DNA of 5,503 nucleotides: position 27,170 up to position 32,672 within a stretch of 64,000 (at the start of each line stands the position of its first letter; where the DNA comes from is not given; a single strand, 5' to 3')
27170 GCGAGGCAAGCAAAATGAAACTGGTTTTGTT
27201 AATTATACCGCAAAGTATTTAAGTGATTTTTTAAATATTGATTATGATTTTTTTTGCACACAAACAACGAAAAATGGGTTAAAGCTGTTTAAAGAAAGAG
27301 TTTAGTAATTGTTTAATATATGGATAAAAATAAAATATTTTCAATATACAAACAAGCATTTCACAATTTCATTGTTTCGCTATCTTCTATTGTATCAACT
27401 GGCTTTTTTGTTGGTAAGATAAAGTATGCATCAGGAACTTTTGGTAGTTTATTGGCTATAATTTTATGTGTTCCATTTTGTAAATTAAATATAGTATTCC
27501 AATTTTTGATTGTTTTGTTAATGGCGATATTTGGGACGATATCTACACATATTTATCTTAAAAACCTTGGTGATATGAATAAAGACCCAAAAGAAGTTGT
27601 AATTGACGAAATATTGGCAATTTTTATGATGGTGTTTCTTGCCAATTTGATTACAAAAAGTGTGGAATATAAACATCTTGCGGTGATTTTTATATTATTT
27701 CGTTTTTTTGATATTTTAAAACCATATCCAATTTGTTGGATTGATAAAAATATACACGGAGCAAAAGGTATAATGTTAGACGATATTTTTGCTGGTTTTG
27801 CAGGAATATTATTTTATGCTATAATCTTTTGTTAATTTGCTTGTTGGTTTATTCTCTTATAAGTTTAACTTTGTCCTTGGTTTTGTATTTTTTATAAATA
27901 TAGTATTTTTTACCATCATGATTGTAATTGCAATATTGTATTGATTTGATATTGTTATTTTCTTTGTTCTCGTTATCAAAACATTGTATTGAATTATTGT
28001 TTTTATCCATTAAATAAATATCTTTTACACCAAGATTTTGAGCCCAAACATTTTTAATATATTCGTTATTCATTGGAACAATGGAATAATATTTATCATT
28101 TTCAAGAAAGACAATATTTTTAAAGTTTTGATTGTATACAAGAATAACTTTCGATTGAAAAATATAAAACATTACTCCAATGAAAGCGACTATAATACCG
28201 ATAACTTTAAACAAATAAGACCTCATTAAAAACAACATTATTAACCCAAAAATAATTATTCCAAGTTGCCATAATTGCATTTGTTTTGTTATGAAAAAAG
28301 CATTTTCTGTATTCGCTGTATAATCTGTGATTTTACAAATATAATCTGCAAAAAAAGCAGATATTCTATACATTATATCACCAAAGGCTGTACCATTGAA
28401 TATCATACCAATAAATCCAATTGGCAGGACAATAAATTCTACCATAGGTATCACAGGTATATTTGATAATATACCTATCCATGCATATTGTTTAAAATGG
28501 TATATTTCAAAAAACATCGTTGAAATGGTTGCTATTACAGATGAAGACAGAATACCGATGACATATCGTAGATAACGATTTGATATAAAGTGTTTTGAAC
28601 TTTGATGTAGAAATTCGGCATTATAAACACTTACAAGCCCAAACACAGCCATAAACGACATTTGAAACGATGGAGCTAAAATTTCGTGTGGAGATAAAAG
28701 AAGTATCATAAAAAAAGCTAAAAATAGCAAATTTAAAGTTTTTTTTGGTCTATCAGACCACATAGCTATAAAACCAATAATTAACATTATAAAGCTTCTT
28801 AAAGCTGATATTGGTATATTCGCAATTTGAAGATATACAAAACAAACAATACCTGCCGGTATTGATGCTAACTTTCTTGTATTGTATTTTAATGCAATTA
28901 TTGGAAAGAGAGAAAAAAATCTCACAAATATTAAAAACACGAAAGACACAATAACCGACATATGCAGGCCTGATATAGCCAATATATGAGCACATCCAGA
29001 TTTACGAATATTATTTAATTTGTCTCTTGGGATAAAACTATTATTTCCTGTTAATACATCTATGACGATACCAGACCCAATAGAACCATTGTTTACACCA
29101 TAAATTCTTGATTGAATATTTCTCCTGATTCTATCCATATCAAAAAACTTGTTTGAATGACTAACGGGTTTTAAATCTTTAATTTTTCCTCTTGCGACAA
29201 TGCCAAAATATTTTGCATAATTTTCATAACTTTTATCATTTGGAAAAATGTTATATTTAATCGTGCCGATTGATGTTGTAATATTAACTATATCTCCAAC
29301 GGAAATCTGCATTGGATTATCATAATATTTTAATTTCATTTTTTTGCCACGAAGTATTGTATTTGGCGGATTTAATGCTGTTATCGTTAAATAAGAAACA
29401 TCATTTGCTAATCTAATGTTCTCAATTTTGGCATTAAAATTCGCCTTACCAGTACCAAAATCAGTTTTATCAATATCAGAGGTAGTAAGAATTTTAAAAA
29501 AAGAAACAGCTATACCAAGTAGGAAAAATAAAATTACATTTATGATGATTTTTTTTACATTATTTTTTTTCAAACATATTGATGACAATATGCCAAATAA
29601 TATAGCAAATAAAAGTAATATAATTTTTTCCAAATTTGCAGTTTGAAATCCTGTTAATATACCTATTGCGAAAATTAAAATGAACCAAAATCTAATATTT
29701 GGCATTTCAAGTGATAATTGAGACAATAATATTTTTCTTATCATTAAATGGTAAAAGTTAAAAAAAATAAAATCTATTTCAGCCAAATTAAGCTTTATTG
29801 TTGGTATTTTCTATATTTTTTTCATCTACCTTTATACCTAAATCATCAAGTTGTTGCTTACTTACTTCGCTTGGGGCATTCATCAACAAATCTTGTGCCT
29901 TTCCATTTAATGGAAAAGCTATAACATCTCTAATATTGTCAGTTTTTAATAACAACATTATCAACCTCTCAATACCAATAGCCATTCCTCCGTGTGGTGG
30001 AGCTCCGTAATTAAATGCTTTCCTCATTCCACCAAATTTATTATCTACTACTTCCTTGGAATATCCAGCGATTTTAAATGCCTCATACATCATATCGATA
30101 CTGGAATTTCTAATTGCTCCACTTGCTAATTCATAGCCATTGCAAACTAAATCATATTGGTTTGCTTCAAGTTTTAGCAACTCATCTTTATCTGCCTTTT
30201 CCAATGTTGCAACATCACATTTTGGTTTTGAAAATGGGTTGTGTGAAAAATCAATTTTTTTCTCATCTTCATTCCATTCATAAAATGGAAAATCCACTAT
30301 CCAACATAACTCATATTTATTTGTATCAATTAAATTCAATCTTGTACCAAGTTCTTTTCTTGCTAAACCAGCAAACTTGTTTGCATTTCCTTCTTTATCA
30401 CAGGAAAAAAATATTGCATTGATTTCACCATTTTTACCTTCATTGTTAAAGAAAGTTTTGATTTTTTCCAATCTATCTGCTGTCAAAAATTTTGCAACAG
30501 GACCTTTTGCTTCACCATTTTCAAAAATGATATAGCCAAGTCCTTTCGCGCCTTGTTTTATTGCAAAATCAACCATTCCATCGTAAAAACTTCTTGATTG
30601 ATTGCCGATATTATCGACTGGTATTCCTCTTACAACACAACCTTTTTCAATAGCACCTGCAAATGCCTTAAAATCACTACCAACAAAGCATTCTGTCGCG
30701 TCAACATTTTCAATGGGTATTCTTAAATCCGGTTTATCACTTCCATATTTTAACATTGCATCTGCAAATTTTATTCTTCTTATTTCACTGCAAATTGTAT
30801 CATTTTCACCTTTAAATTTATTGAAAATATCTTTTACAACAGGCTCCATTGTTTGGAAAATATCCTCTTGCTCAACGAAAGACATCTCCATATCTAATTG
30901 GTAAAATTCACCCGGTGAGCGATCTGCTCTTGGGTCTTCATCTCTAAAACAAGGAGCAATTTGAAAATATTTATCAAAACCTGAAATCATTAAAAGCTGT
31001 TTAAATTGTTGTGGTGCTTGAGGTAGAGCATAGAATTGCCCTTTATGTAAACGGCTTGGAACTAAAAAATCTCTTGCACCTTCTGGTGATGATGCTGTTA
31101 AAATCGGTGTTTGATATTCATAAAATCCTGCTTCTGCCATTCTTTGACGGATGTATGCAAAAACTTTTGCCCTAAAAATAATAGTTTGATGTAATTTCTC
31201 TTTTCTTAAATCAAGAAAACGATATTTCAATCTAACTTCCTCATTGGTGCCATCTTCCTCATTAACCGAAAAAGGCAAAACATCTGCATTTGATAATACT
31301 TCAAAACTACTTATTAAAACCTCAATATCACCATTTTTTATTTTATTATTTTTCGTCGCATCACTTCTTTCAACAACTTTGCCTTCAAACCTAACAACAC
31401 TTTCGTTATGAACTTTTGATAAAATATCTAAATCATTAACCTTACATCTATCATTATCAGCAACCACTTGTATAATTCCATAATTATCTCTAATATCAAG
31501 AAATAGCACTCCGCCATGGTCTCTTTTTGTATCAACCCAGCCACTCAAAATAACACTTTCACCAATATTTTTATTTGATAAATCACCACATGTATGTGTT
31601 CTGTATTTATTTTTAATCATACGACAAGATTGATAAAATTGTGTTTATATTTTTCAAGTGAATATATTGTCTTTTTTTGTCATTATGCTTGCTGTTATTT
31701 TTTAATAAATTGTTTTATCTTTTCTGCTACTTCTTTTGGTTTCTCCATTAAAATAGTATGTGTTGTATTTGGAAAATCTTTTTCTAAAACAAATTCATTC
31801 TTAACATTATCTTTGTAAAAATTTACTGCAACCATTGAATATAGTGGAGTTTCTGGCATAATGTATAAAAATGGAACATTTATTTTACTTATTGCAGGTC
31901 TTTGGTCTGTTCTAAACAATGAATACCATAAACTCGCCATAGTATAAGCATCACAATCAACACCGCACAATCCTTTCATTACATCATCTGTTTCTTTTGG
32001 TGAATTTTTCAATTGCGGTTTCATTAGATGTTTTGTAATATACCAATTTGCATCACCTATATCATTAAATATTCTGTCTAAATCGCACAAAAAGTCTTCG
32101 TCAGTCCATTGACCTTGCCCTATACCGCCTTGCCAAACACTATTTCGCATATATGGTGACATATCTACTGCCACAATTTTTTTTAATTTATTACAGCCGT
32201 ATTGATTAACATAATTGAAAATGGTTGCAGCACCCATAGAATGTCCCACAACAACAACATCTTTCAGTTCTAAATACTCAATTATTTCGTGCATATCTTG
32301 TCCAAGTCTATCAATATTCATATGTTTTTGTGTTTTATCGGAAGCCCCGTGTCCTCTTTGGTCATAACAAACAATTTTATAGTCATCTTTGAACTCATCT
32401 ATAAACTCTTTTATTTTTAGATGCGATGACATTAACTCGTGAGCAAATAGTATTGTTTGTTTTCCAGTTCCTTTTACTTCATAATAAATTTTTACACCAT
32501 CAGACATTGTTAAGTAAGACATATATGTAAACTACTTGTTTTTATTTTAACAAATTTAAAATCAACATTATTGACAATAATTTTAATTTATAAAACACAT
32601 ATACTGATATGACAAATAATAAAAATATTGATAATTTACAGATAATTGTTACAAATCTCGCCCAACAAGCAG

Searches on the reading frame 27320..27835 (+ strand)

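Call 108: search_protein_families(library=pfam, proteins=[window:27320-27835:+], max_evalue=0.00001)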
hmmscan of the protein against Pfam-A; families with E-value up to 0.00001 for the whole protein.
window:27320-27835:+ (171 aa): 1 family
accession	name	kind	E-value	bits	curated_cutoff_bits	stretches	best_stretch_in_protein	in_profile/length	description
PF04608.18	PgpA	-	2.8e-33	115.3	28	1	24-168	1-139/141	Phosphatidylglycerophosphatase A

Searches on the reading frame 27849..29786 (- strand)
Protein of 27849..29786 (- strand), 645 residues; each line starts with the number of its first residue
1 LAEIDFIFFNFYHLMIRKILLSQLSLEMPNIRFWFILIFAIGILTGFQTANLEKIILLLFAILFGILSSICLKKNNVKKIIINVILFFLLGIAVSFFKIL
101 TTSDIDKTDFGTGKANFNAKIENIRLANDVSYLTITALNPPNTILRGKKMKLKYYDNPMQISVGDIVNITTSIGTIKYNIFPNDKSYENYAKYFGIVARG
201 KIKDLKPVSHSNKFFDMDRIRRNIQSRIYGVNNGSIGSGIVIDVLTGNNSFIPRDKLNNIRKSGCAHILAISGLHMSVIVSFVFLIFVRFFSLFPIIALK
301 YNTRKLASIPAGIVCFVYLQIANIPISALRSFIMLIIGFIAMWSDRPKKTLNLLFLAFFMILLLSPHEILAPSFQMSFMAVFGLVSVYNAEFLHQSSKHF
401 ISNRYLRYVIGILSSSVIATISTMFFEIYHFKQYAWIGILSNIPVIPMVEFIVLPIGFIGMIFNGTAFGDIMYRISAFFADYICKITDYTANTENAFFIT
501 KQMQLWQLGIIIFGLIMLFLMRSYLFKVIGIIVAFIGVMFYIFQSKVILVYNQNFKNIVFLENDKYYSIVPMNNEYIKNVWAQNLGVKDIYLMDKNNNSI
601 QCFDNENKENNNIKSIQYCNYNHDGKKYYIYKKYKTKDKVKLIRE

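Call 39: search_protein_families(library=pfam, proteins=[window:27849-29786:-], max_evalue=0.001)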
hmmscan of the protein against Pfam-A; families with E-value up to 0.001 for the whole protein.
window:27849-29786:- (645 aa): 2 families
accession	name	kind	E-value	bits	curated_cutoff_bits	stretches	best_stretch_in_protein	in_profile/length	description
PF03772.21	Competence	-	5.9e-53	180.4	23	1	245-522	2-267/270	Competence protein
PF13567.11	DUF4131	-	9.1e-05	22.6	31.6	1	56-204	7-161/165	Domain of unknown function (DUF4131)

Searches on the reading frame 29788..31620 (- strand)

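Call 39: search_protein_families(library=pfam, proteins=[window:29788-31620:-], max_evalue=0.001)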
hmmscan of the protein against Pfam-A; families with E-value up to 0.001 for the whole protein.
window:29788-31620:- (610 aa): 3 families
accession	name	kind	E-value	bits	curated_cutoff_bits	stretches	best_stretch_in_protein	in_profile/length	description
PF00152.25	tRNA-synt_2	-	8e-109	363.9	25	1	126-572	1-307/308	tRNA synthetases class II (D, K and N)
PF01336.31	tRNA_anti-codon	-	4.8e-15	55.7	27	1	23-109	1-75/75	OB-fold nucleic acid binding domain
PF02938.19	GAD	-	3.1e-11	43.8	23.4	1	320-415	1-93/95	GAD domain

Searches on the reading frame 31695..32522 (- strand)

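Call 39: search_protein_families(library=pfam, proteins=[window:31695-32522:-], max_evalue=0.001)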
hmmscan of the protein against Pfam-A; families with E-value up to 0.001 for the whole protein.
window:31695-32522:- (275 aa): 4 families
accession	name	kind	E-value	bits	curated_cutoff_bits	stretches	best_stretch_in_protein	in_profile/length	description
PF00561.26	Abhydrolase_1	-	6.6e-16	59.1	25.8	1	31-121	11-102/245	alpha/beta hydrolase fold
PF12146.15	Hydrolase_4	-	2e-13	50.7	27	1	21-117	4-105/239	Serine aminopeptidase, S33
PF12697.13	Abhydrolase_6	-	2.5e-12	48.4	26.3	1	39-267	19-216/217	Alpha/beta hydrolase family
PF06028.17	DUF915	-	0.00099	19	22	0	77-120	93-140/255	Alpha/beta hydrolase of unknown function (DUF915)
